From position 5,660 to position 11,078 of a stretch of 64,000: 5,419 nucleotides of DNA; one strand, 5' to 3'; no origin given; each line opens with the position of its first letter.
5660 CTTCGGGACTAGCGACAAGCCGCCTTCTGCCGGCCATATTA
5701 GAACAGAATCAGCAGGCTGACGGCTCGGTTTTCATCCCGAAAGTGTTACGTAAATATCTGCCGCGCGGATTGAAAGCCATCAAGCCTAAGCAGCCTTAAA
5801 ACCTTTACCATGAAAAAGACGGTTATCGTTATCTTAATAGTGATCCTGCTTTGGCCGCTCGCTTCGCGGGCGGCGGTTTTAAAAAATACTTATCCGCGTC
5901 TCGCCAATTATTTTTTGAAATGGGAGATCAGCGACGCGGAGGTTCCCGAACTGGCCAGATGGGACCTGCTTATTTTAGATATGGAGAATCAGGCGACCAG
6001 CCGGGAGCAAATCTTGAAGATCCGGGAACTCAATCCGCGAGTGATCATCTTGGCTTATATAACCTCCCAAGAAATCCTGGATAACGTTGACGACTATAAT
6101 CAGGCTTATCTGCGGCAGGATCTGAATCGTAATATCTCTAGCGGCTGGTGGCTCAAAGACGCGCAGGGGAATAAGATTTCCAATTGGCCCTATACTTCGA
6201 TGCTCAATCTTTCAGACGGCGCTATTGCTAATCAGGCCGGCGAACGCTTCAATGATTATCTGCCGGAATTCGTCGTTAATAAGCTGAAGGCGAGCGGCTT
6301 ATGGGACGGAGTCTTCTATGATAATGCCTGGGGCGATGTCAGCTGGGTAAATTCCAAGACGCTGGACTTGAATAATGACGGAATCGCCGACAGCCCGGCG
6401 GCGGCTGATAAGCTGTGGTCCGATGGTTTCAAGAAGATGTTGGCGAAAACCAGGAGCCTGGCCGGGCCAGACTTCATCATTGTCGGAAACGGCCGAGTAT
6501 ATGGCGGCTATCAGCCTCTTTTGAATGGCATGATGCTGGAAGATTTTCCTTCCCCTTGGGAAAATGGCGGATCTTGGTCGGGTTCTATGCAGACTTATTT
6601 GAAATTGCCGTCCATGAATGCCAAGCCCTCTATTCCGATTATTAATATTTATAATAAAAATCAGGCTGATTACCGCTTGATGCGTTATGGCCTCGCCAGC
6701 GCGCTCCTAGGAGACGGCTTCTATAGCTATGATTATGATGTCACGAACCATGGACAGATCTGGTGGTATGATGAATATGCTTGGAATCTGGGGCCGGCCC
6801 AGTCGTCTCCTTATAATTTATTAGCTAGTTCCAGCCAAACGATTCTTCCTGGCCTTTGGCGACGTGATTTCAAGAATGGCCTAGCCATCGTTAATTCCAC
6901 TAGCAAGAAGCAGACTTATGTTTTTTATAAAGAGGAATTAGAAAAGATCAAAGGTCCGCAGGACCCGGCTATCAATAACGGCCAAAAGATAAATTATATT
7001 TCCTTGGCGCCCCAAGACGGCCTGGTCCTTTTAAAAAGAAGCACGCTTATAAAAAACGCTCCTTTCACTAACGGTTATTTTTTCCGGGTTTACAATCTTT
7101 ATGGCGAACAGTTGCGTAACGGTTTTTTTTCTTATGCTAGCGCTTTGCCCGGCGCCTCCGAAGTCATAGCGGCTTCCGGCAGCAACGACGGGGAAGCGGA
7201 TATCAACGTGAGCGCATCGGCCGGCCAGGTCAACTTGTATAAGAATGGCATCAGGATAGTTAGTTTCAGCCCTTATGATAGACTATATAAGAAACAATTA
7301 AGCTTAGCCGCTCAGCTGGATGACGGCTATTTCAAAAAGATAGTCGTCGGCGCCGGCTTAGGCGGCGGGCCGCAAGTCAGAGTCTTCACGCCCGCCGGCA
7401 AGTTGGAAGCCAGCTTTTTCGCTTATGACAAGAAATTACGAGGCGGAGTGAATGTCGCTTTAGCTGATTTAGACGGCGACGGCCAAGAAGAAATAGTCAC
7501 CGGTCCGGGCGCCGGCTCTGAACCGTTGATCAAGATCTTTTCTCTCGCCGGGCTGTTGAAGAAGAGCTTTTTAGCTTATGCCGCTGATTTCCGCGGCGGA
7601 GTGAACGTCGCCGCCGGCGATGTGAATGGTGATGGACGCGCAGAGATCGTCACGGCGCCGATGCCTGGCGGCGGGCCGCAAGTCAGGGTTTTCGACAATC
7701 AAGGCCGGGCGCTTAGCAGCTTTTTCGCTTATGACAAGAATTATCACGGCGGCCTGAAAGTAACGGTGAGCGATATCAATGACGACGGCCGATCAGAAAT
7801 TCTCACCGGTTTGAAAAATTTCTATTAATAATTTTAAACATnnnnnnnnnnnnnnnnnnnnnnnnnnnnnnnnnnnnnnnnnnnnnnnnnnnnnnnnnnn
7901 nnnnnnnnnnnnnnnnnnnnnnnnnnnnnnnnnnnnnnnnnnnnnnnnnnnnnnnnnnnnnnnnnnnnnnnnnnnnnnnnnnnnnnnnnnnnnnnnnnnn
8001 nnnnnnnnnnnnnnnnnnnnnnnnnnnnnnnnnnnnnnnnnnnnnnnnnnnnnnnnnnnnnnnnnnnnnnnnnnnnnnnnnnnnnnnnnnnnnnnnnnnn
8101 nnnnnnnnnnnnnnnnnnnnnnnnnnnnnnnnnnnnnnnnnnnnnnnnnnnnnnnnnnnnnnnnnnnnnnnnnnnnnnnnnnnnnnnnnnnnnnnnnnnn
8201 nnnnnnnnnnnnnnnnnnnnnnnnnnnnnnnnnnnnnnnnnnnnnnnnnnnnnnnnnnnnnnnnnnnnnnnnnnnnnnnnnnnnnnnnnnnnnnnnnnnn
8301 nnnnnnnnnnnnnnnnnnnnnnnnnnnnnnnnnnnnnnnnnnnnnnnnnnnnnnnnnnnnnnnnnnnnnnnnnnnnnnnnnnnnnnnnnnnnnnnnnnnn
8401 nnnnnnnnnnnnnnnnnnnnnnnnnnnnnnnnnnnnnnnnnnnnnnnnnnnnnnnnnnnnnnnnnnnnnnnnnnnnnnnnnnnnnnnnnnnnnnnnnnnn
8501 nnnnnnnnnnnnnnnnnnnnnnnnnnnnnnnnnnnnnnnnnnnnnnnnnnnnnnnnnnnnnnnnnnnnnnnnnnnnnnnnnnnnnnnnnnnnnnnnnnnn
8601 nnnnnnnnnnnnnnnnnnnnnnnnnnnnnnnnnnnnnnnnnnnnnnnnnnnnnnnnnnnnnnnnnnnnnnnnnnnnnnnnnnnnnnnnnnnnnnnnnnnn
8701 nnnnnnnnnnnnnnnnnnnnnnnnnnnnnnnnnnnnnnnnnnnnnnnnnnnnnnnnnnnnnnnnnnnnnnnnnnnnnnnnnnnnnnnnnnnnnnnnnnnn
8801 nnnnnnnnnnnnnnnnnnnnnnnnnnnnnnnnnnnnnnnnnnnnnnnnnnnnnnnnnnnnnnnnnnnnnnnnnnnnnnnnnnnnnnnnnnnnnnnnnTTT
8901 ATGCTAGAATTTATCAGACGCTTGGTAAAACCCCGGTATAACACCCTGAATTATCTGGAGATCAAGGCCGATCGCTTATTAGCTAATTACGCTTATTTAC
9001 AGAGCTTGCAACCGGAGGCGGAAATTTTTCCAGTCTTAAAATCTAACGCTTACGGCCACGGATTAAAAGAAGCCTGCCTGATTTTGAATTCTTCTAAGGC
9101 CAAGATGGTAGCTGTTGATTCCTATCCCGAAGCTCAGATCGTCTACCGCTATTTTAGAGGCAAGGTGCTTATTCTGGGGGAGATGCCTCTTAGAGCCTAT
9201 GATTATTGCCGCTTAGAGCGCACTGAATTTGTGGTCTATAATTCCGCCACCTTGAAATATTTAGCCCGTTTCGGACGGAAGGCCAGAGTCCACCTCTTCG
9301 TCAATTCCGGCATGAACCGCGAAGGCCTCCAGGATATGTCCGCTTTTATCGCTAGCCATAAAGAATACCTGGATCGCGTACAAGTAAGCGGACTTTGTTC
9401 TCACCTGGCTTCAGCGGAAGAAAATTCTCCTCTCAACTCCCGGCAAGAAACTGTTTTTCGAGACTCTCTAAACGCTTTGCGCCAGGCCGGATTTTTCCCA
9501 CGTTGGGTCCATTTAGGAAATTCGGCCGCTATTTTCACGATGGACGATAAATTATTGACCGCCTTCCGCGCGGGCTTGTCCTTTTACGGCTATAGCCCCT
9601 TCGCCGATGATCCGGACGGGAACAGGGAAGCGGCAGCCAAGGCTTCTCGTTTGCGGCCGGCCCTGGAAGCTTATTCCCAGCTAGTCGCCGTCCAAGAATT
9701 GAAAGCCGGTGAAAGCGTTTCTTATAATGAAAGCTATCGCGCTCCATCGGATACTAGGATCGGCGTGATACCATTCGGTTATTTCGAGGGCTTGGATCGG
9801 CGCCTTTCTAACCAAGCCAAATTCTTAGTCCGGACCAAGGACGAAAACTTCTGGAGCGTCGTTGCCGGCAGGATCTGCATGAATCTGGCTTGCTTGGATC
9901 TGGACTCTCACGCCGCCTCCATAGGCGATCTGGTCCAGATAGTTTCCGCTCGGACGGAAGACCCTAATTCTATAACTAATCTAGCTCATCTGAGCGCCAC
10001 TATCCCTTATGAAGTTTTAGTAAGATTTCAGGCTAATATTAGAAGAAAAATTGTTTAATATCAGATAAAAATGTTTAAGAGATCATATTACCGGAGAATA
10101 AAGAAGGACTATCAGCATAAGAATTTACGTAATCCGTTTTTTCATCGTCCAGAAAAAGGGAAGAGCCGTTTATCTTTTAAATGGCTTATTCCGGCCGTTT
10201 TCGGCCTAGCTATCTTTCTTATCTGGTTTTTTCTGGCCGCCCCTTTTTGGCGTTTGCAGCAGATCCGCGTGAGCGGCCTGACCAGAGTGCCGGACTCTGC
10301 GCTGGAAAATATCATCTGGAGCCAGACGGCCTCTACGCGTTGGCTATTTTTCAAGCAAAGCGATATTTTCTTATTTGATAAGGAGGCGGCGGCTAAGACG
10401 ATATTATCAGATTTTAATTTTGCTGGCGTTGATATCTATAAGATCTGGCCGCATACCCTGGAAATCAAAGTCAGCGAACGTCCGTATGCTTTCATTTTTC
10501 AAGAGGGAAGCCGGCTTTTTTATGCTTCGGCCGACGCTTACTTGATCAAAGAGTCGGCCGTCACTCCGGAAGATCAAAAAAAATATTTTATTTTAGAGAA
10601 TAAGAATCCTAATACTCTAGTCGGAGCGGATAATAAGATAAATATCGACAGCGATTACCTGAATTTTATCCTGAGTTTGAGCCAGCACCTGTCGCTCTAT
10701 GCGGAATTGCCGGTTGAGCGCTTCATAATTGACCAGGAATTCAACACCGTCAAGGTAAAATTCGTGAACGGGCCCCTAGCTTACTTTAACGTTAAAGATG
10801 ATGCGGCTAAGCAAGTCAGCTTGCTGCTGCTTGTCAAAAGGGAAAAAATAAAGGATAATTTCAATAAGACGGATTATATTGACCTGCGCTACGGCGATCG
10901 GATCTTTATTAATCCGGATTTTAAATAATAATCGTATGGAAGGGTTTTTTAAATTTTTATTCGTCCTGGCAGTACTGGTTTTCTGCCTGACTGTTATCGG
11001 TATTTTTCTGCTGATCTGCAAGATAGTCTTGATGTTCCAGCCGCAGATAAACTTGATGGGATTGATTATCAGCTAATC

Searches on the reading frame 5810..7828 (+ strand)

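Call 77: search_protein_families(library=pfam, proteins=[window:5810-7828:+], max_evalue=0.00001)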
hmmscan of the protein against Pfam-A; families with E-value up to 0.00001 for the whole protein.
window:5810-7828:+ (672 aa): 3 families
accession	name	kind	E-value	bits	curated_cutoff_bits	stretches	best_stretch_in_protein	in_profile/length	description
PF14885.12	GHL15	-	8.3e-31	108.3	27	1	72-357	1-270/271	Hypothetical glycosyl hydrolase family 15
PF13517.12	FG-GAP_3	-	1.1e-08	36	26.9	0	604-665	1-60/61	FG-GAP-like repeat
PF01839.29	FG-GAP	-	1.2e-07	31.9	22.1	0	597-619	2-25/37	FG-GAP repeat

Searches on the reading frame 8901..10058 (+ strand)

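Call 77: search_protein_families(library=pfam, proteins=[window:8901-10058:+], max_evalue=0.00001)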
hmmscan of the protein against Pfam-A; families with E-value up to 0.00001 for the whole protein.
window:8901-10058:+ (385 aa): 2 families
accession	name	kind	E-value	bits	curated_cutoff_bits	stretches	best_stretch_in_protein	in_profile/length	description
PF01168.26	Ala_racemase_N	-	4.1e-39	135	24.1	1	21-233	1-220/220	Alanine racemase, N-terminal domain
PF00842.27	Ala_racemase_C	-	8e-28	97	25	1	255-383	2-126/127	Alanine racemase, C-terminal domain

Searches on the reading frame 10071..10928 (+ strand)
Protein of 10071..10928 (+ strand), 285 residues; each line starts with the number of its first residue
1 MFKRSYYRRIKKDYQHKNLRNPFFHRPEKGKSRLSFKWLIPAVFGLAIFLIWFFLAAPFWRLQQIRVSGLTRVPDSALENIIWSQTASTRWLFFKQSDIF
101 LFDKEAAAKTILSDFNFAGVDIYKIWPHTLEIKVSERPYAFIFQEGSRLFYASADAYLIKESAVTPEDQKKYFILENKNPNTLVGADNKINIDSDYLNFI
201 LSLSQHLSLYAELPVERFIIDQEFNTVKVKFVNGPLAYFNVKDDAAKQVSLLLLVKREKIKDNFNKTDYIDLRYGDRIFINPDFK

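Call 77: search_protein_families(library=pfam, proteins=[window:10071-10928:+], max_evalue=0.00001)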
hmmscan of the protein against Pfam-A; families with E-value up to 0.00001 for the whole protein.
window:10071-10928:+ (285 aa): 1 family
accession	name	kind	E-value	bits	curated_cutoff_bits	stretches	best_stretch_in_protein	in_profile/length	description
PF08478.15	POTRA_1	-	4.5e-07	30.5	23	0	61-137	2-69/69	POTRA domain, FtsQ-type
